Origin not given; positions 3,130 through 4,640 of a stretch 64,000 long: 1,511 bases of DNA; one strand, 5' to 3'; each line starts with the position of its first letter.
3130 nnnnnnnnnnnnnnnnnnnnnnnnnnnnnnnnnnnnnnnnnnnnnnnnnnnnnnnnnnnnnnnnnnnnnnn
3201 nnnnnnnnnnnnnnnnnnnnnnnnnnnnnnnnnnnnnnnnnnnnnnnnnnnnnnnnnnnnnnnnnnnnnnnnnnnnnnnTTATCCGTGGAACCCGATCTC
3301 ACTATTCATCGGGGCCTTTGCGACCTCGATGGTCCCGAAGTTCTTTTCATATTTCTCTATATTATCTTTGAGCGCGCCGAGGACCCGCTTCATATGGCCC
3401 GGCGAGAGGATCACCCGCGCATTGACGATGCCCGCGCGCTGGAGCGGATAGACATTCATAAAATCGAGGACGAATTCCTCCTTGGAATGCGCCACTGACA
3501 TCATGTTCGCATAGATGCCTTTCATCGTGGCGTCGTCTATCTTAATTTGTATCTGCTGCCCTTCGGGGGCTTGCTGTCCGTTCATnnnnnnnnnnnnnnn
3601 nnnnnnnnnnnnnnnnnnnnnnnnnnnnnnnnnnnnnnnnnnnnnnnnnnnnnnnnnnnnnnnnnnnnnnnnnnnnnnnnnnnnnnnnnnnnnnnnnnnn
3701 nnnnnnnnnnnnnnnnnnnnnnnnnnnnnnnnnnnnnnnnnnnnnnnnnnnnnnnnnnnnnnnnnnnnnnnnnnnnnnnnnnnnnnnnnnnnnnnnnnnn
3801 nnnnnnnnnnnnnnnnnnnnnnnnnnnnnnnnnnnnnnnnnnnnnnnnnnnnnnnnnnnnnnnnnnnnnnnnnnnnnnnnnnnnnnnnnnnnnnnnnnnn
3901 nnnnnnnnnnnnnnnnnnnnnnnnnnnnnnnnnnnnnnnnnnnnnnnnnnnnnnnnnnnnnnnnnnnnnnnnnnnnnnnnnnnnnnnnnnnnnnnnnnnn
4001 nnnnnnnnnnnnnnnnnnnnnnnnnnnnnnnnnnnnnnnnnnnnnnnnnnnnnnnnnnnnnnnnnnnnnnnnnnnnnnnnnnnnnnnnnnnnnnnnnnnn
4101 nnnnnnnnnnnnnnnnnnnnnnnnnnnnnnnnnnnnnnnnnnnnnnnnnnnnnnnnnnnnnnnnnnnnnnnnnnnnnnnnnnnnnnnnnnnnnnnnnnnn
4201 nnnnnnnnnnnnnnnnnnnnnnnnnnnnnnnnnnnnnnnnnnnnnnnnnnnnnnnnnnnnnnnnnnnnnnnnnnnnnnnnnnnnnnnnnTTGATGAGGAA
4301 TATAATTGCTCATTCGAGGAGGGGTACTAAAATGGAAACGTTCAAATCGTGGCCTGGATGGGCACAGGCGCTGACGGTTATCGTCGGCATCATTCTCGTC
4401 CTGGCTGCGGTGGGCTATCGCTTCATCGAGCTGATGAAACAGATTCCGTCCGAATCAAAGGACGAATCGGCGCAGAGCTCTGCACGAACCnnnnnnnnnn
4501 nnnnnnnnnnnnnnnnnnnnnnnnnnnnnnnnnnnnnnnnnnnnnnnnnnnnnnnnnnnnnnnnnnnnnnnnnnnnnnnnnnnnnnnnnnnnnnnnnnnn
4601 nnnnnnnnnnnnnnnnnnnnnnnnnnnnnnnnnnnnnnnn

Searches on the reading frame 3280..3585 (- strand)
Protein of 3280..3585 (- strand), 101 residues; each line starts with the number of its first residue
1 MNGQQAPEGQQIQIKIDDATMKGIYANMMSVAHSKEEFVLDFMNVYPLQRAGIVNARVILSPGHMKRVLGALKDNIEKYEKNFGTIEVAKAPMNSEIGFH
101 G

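Call 11: find_encoding_contigs(protein=window:3280-3585:-, flank=5000, max_places=10)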
Protein window:3280-3585:- (101 aa): 10 contigs read that carry it; 2 places shown.
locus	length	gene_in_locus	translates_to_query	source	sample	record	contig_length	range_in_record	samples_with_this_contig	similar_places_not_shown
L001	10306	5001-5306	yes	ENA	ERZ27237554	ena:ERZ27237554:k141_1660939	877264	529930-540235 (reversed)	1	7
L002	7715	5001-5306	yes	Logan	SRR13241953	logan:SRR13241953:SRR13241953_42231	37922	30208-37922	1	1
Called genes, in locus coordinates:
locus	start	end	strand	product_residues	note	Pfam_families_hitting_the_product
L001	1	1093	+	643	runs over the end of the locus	PF00012:HSP70, PF06723:MreB_Mbl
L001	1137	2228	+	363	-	-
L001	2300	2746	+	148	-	-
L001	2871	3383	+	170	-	-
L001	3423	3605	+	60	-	-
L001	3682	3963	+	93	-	PF19631:Trypco2 (weak)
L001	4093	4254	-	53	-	-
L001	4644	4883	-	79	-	-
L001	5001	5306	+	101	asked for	PF11950:DUF3467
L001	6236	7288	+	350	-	-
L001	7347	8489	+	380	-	PF00226:DnaJ, PF01556:DnaJ_C, PF00684:DnaJ_CXXCXGXG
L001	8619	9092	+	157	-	-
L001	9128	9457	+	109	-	-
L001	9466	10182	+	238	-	-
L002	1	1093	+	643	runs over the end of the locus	PF00012:HSP70, PF06723:MreB_Mbl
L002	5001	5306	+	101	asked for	PF11950:DUF3467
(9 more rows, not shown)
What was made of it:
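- Gene callers left the whole gap 2351-3279 empty (call 11).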

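Call 12: find_related_loci(query=window:3283-3585:-, collection=genome_contigs, flank=4000)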
Query window:3283-3585:- (101 aa) in genome_contigs; peptide patterns used: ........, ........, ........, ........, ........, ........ (x = any residue, [..] = any of these).
600 stretches matched a pattern (row limit reached: there are more); 421 encode a relative of the query (tblastn E <= 1e-3); the best 80 are kept; 80 distinct loci.
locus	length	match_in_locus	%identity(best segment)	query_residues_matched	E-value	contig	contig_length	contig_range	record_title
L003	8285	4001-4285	72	7-101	2e-47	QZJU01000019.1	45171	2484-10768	MAG: Candidatus Parcubacteria bacterium isolate SURF_31 contig-100_1156_length_45171_read_count_7337274, whole genome sh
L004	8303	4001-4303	76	1-101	7e-45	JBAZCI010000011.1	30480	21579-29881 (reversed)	MAG: Patescibacteria group bacterium isolate SO_2017_GW1_133 NODE_6403_length_30480_cov_1.603894_OW334_2017, whole genom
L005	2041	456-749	68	1-99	2e-43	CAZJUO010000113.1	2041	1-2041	MAG TPA_asm: uncultured Gammaproteobacteria bacterium isolate SRP141376_co4_277 genome assembly, contig: NODE_95438_leng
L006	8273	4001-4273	71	10-100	2e-42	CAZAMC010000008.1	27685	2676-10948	MAG TPA_asm: uncultured Gammaproteobacteria bacterium isolate SRP173033_co2_64 genome assembly, contig: NODE_569_length_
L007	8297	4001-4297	68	1-99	1e-41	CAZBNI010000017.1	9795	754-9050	MAG TPA_asm: uncultured Gammaproteobacteria bacterium isolate binchicken_co19_652 genome assembly, contig: NODE_11937_le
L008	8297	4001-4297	65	1-99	3e-41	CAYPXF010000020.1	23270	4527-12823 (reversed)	MAG TPA_asm: uncultured Gammaproteobacteria bacterium isolate binchicken_co17_235 genome assembly, contig: NODE_5668_len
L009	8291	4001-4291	65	1-99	7e-41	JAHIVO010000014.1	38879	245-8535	MAG: Patescibacteria group bacterium isolate MM_PC_MetaG.mb.84 MM_PC_MetaG.mb.84_k141_134928, whole genome shotgun seque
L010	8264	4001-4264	69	12-99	5e-40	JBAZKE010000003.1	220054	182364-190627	MAG: Patescibacteria group bacterium isolate SO_2017_LW4_136 scaffold_170_c1_LW137-91_2017, whole genome shotgun sequenc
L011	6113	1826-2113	62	1-99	2e-39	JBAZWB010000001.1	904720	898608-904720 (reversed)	MAG: Patescibacteria group bacterium isolate SO_2017_GW1_267 NODE_26_length_904720_cov_3.416747_OW334_2017, whole genome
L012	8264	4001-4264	67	12-99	3e-39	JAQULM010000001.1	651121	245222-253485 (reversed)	MAG: Patescibacteria group bacterium isolate STD1_130 NODE_12_length_651121_cov_7.335518_Sandtown_D1, whole genome shotg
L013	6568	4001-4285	63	2-99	3e-38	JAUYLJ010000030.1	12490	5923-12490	MAG: bacterium isolate C24_metabat.bin.3 C24_k141_79709, whole genome shotgun sequence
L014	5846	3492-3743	69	17-100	2e-38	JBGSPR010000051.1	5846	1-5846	MAG: Patescibacteria group bacterium isolate JTS-AC309 k141_3207817, whole genome shotgun sequence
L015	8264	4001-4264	68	12-99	3e-37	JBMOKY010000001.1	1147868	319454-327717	MAG: Patescibacteria group bacterium isolate Betzabe_MAG010 MAG010_1, whole genome shotgun sequence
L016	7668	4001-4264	66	12-99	5e-37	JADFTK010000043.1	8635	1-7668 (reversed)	MAG: Patescibacteria group bacterium isolate B9T1L10 B9T1L10_NODE14050, whole genome shotgun sequence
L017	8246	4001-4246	72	17-99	8e-37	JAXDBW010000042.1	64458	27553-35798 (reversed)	MAG: Patescibacteria group bacterium isolate POMEDNA-B28 Raw2_k127_1448891, whole genome shotgun sequence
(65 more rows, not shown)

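Call 18: find_related_loci(query=window:3283-3585:-, collection=metagenome_contigs, flank=3000)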
Query window:3283-3585:- (101 aa) in metagenome_contigs; peptide patterns used: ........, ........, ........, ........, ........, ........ (x = any residue, [..] = any of these).
600 stretches matched a pattern (row limit reached: there are more); 369 encode a relative of the query (tblastn E <= 1e-3); the best 80 are kept; 80 distinct loci.
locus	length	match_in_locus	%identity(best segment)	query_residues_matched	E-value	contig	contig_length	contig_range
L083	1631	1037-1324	66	5-100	5e-43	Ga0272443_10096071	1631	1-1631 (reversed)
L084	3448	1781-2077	69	1-99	2e-42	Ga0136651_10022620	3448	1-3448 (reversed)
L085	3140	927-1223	68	1-99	6e-42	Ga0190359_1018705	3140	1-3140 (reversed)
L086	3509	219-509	65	1-99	4e-41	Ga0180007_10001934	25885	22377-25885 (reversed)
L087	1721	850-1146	63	1-99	3e-40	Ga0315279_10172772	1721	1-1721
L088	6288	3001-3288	62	1-99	1e-39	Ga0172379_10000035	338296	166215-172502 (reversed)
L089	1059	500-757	70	14-99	7e-41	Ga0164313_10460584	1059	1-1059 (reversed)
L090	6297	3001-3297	62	1-99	6e-39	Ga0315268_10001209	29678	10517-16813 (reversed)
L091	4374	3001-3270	67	12-101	8e-39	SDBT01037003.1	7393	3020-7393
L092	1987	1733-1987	79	1-85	2e-38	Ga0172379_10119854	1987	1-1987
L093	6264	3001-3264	64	12-99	8e-38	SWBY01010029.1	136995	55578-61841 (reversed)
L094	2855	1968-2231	68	12-99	2e-37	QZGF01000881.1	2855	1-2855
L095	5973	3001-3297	59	2-99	5e-36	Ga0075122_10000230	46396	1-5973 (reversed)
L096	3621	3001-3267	63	5-93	2e-35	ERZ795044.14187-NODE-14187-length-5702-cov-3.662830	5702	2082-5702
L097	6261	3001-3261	64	12-99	6e-35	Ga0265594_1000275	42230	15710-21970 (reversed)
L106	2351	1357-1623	58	10-101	4e-32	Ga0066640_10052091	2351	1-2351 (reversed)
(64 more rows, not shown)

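Call 24: find_homologous_proteins(query=window:3283-3585:-, max_evalue=1e-30)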
Query window:3283-3585:- (101 aa): 49 proteins with E <= 1e-30 among 247 candidates.
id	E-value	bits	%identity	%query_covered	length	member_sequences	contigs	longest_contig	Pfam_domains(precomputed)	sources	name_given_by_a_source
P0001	9.6e-60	216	100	100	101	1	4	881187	PF11950.14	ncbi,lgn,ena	-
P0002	1.4e-44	168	76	100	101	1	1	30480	PF11950.14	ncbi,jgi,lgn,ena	ncbi:MAG: DUF3467 domain-containing protein [Patescibacteria group bacterium]|jgi:hypothetical prote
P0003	9.1e-42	159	77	86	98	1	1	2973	PF11950.14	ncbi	-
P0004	8.1e-41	156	72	94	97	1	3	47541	PF11950.14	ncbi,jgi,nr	ncbi:DUF3467 domain-containing protein [Candidatus Parcubacteria bacterium]|jgi:hypothetical protein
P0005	3.1e-40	154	78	85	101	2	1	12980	PF11950.14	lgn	-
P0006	4.9e-39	150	69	98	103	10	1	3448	PF11950.14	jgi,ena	-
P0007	8.8e-39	149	69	87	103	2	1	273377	PF11950.14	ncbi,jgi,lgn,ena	ncbi:MAG: DUF3467 domain-containing protein [Patescibacteria group bacterium]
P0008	6.1e-38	147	73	90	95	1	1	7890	PF11950.14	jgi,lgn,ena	-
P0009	1.3e-37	146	71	85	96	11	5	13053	PF11950.14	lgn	-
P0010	1.7e-37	145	69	86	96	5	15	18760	PF11950.14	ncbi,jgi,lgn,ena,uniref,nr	ncbi:MAG: DUF3467 domain-containing protein [Candidatus Kerfeldbacteria bacterium CG08_land_8_20_14_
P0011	3.8e-37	144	74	90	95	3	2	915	PF11950.14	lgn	-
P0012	1.5e-36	142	66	84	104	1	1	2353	PF11950.14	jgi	-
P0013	5.1e-36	140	65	99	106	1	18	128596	PF11950.14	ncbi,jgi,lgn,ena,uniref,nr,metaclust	ncbi:MAG: hypothetical protein A2898_02580 [Candidatus Kerfeldbacteria bacterium RIFCSPLOWO2_01_FULL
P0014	7.6e-36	140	70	98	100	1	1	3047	PF11950.14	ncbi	-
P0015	9.3e-36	140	69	85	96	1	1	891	PF11950.14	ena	-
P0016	1.3e-35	139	72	82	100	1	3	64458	PF11950.14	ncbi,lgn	-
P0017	1.6e-35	139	72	82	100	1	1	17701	PF11950.14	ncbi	-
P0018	3.3e-35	138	70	98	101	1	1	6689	PF11950.14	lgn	-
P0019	3.4e-35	138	67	83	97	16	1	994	PF11950.14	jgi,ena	-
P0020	4.5e-35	137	66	98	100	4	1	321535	PF11950.14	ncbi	ncbi:MAG: DUF3467 domain-containing protein [Patescibacteria group bacterium]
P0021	4.9e-35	137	80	80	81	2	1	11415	PF11950.14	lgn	-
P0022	9.4e-35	136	66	87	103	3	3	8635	PF11950.14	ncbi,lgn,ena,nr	ncbi:DUF3467 domain-containing protein [Patescibacteria group bacterium]|nr:DUF3467 domain-containin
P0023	1.6e-34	136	66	91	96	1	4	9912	PF11950.14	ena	-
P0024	1.8e-34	135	68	98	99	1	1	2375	PF11950.14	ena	-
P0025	1.9e-34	135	69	89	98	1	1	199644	PF11950.14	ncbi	-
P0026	2.2e-34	135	67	98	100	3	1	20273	PF11950.14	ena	-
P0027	5.8e-34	134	68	98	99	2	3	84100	PF11950.14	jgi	-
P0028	8.8e-34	133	69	84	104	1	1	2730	PF11950.14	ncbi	-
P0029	9.8e-34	133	60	87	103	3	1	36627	PF11950.14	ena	-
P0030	1.9e-33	132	70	91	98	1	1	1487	PF11950.14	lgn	-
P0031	2.6e-33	132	71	88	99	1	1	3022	PF11950.14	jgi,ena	-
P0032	2.8e-33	132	67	98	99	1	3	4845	PF11950.14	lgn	-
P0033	4.4e-33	131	64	89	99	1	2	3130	PF11950.14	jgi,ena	-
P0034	5.0e-33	131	67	84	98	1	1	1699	PF11950.14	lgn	-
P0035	6.8e-33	130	64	89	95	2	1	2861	PF11950.14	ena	-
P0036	1.0e-32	130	63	98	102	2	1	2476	PF11950.14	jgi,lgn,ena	-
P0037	3.6e-32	128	62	98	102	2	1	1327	PF11950.14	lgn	-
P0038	4.2e-32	128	68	98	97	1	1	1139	PF11950.14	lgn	-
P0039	4.6e-32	128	66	98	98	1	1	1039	PF11950.14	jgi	-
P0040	6.5e-32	127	61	81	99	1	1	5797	PF11950.14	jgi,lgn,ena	-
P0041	1.4e-31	126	65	90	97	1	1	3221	PF11950.14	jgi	jgi:hypothetical protein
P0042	1.4e-31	126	62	98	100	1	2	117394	PF11950.14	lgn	-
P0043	1.9e-31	126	66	90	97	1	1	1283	PF11950.14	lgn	-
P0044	2.6e-31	125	66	90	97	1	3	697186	PF11950.14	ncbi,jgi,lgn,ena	ncbi:MAG: DUF3467 domain-containing protein [Patescibacteria group bacterium]|jgi:hypothetical prote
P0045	5.0e-31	124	64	82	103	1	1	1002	PF11950.14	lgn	-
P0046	6.2e-31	124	63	86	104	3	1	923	PF11950.14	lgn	-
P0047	6.6e-31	124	63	90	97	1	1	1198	PF11950.14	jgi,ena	jgi:hypothetical protein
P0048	7.0e-31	124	64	90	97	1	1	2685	PF11950.14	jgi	jgi:hypothetical protein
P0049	9.5e-31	123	63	85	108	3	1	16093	PF11950.14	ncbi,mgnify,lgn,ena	mgnify:CR=1 FL=1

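Call 26: find_encoding_contigs(protein=P0005, flank=4000, max_places=3)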
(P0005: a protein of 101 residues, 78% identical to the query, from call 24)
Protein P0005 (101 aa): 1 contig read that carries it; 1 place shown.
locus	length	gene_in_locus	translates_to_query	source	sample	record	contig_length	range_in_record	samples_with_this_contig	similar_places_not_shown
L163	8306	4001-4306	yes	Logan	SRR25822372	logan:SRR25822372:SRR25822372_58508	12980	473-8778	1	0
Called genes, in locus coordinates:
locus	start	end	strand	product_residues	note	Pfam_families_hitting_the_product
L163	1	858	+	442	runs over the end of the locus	?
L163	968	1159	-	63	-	-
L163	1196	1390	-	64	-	-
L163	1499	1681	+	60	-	-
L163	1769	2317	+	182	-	PF13328:HD_4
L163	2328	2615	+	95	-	PF19631:Trypco2 (weak)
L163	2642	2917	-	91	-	-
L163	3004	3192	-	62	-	-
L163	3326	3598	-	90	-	-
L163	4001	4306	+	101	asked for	PF11950:DUF3467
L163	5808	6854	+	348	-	-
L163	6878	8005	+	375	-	PF00226:DnaJ, PF01556:DnaJ_C, PF00684:DnaJ_CXXCXGXG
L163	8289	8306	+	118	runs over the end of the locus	-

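Call 27: find_encoding_contigs(protein=P0021, flank=4000, max_places=3)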
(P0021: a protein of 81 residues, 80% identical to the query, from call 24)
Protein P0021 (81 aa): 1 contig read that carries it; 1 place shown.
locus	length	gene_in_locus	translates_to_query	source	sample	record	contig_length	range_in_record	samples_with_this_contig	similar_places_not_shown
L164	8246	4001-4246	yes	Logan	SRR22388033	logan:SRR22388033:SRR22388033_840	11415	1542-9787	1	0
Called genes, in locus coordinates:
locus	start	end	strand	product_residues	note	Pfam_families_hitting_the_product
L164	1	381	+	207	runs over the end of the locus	-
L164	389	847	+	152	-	-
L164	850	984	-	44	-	-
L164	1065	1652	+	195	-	PF13328:HD_4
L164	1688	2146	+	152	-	-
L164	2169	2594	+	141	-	PF01797:Y1_Tnp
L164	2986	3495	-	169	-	-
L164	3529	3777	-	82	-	-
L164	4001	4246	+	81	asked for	PF11950:DUF3467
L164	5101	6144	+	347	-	-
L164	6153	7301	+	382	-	PF00226:DnaJ, PF01556:DnaJ_C, PF00684:DnaJ_CXXCXGXG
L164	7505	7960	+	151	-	-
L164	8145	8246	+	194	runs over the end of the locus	-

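Call 28: find_encoding_contigs(protein=P0003, flank=4000, max_places=3)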
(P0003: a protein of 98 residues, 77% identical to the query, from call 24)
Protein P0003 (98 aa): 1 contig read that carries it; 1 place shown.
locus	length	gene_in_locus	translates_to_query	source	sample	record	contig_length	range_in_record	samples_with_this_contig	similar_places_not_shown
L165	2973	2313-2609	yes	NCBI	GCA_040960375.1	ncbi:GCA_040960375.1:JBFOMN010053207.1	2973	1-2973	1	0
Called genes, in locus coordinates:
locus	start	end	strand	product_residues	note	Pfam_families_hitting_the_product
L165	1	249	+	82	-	?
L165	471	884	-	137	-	-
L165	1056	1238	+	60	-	-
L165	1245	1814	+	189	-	PF13328:HD_4, PF01966:HD (weak)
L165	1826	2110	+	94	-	PF19631:Trypco2 (weak)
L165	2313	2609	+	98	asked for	PF11950:DUF3467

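Call 69: search_solved_structures(query=window:3283-3585:-, max_evalue=1, show_alignments=1)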
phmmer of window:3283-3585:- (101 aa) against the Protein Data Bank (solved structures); distinct sequences matched with E-value up to 1: 1.
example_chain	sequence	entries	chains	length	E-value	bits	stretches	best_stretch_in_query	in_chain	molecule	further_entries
6jcv_A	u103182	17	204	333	0.97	12.9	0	14-48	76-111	Putative ketol-acid reductoisomerase 2 | ketol-acid reductoisomerase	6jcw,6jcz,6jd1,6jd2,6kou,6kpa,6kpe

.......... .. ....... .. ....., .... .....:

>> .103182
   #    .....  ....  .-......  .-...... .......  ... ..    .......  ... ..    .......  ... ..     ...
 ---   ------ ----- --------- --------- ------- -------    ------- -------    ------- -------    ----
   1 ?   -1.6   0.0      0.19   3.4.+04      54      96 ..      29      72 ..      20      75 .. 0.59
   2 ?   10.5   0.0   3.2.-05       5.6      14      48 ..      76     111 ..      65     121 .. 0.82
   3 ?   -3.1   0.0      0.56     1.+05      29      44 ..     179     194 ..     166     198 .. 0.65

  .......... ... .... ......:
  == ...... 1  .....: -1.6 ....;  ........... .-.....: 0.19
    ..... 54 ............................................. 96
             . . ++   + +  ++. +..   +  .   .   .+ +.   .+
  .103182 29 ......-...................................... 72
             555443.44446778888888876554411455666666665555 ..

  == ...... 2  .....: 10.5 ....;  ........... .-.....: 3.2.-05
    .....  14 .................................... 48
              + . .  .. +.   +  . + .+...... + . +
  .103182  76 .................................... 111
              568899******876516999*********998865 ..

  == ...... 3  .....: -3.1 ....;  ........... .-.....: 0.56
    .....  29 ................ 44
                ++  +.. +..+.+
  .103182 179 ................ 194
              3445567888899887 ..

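Call 70: search_protein_families(library=ncbifam, max_evalue=0.01, proteins=[window:3283-3585:-])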
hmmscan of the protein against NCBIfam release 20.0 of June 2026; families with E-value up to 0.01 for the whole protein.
window:3283-3585:- (101 aa): 0 families

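Call 74: find_encoding_contigs(protein=P0008, flank=3000, max_places=2)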
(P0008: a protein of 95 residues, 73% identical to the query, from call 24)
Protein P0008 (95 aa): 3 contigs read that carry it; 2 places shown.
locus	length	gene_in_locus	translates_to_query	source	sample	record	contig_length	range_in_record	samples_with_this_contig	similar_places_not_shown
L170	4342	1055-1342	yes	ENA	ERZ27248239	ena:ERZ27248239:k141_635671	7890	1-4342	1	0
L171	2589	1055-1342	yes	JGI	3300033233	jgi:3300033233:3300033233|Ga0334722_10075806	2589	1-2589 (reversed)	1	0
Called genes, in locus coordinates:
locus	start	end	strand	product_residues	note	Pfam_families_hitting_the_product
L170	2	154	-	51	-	?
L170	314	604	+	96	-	PF19631:Trypco2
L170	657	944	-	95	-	-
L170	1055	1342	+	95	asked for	PF11950:DUF3467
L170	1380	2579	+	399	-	PF12146:Hydrolase_4, PF00561:Abhydrolase_1, PF12697:Abhydrolase_6 (weak)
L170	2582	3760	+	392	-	-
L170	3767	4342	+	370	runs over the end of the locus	PF00226:DnaJ, PF01556:DnaJ_C, PF00684:DnaJ_CXXCXGXG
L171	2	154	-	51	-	?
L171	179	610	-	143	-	-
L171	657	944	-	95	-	-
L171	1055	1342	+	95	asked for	PF11950:DUF3467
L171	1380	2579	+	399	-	PF12146:Hydrolase_4, PF00561:Abhydrolase_1, PF12697:Abhydrolase_6 (weak)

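Call 75: find_encoding_contigs(protein=P0018, flank=3000, max_places=2)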
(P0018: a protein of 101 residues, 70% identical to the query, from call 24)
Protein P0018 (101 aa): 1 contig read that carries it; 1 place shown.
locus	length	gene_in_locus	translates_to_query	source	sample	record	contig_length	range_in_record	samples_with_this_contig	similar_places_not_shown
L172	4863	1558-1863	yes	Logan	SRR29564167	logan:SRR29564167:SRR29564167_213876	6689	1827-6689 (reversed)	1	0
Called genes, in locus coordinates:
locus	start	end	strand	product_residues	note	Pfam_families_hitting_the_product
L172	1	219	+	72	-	?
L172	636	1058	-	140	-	-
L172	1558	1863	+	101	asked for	PF11950:DUF3467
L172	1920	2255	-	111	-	-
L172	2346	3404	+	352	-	-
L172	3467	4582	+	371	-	PF00226:DnaJ, PF01556:DnaJ_C, PF00684:DnaJ_CXXCXGXG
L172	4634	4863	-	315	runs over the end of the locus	PF01699:Na_Ca_ex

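Call 86: find_encoding_contigs(protein=P0011, flank=3000, max_places=3)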
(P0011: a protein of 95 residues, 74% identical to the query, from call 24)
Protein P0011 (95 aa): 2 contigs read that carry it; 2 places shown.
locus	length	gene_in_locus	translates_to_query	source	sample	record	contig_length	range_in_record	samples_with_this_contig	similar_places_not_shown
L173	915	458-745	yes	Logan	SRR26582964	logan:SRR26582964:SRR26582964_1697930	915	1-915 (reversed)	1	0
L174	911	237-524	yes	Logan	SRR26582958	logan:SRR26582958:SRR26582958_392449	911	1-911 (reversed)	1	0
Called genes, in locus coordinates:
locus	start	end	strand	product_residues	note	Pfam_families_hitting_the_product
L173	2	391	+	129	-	?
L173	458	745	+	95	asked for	PF11950:DUF3467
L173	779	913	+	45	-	?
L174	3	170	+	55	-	?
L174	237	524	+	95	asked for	PF11950:DUF3467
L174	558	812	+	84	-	PF01541:GIY-YIG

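Call 94: predict_structure(alignment_id=A9)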
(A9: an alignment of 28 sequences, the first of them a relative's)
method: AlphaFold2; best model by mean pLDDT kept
length: 101 residues; sequences in the alignment: 28
mean_pLDDT: 76.9   pTM: 0.54
mean pLDDT of the five models: 76.9, 72.6, 67.4, 65.5, 50.5
residues with pLDDT >= 90: 34; 70-90: 33; 50-70: 28; < 50: 6
segments of 3 or more residues with pLDDT < 50: 1-4
pLDDT, mean of each block of 10 residues (from residue 1): 50 61 71 90 81 87 94 93 86 58 45
secondary structure, 60 per line:
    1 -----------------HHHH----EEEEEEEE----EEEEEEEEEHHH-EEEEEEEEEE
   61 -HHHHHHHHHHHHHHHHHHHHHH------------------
elements in order: H18-21 E26-33 E38-46 E51-60 H62-83

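Call 96: fold_search(model_id=the predicted structure, library=pdb)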
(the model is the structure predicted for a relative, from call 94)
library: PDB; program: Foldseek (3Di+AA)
matches with E <= 10: 1084; with E <= 0.001: 0
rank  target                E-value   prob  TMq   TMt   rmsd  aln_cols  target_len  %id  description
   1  3ldn_A                9.7e-02  0.97  0.33  0.10  12.4        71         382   13  Crystal structure of human GRP78 (70kDa heat shock protein 5 / BIP) ATPase domain in apo form (released 2011-01-26)
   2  3iuc_C                1.2e-01  0.98  0.32  0.09  11.1        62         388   14  Crystal structure of the human 70kDa heat shock protein 5 (BiP/GRP78) ATPase domain in complex with ADP (released 2009-09-22)
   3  5exw_B                1.4e-01  0.96  0.31  0.09  11.4        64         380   14  Crystal structure of human GRP78 (70kDa heat shock protein 5 / BIP) ATPase domain in complex with 7-deaza-ATP (released 2016-06-15)
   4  9k2z_A                1.6e-01  0.84  0.33  0.14  14.3        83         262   10  Cryo-EM structure of the HfmIscB-omega RNA-target DNA complex (released 2026-02-04)
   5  5ey4_B                1.7e-01  0.96  0.32  0.09  11.3        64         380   14  Crystal structure of human GRP78 (70kDa heat shock protein 5 / BIP) ATPase domain in complex with 2'-deoxy-ATP (released 2016-06-15)
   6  3iuc_A                1.8e-01  0.97  0.33  0.10  11.1        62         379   14  Crystal structure of the human 70kDa heat shock protein 5 (BiP/GRP78) ATPase domain in complex with ADP (released 2009-09-22)
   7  6dfo_A                1.9e-01  0.95  0.32  0.09  11.5        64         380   14  Crystal structure of human GRP78 in complex with 8-bromoadenosine (released 2019-05-15)
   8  5evz_B                1.9e-01  0.94  0.32  0.09  11.5        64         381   14  Crystal structure of human GRP78 (70kDa heat shock protein 5 / BIP) ATPase domain in complex with ADP and inorganic ph (released 2016-06-15)
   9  2yhx                  1.9e-01  0.72  0.30  0.09   7.9        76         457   10  SEQUENCING A PROTEIN BY X-RAY CRYSTALLOGRAPHY. II. REFINEMENT OF YEAST HEXOKINASE B CO-ORDINATES AND SEQUENCE AT 2.1 ANG (released 1978-05-23)
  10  6ha7_A                2.0e-01  0.93  0.31  0.09  11.3        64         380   14  Crystal structure of the BiP NBD and MANF complex (released 2019-02-06)
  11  9h0c_A                2.1e-01  0.96  0.32  0.10  11.3        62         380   14  Crystal structure of BiP ATPase domain in complex with CDNF C-terminal domain at 1.65 angstroms resolution (released 2025-10-29)
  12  5exw_A                2.1e-01  0.94  0.32  0.09  11.5        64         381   14  Crystal structure of human GRP78 (70kDa heat shock protein 5 / BIP) ATPase domain in complex with 7-deaza-ATP (released 2016-06-15)
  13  5aqg_E                2.3e-01  0.96  0.33  0.10  11.0        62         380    8  Fragment-based screening of HSP70 sheds light on the functional role of ATP-binding site residues (released 2016-10-05)
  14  6ha7_B                2.3e-01  0.92  0.31  0.09  11.4        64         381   14  Crystal structure of the BiP NBD and MANF complex (released 2019-02-06)
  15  3qfu                  2.4e-01  0.92  0.31  0.09  11.7        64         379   11  Crystal structure of Yeast Hsp70 (Bip/kar2) complexed with ADP (released 2011-06-29)
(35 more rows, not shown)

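Call 98: search_protein_families(library=pfam, max_evalue=0.01, proteins=[window:3283-3585:-])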
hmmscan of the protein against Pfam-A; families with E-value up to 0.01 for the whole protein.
window:3283-3585:- (101 aa): 1 family
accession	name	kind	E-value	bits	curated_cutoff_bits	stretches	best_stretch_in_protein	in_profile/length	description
PF11950.13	DUF3467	-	5e-25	87.8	25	1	7-87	10-91/92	Protein of unknown function (DUF3467)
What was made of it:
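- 3280..3585 (-): DUF3467 gene, convergent with U1 and U2. Pfam PF11950, E = 5e-25 (call 98).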

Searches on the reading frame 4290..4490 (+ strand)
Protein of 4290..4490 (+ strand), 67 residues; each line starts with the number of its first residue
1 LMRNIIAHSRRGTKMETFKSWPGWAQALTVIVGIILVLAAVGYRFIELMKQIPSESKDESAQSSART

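Call 98: search_protein_families(library=pfam, max_evalue=0.01, proteins=[window:4290-4490:+])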
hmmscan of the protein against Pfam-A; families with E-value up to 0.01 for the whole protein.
window:4290-4490:+ (67 aa): 1 family
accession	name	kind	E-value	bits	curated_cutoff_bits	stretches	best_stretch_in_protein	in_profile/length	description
PF11346.13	DUF3149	-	0.0041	17.1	23.2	1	18-49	5-35/40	Protein of unknown function (DUF3149)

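Call 99: search_protein_families(library=padloc, max_evalue=0.01, proteins=[window:4290-4490:+])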
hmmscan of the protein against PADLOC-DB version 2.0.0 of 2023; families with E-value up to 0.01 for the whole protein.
window:4290-4490:+ (67 aa): 0 families
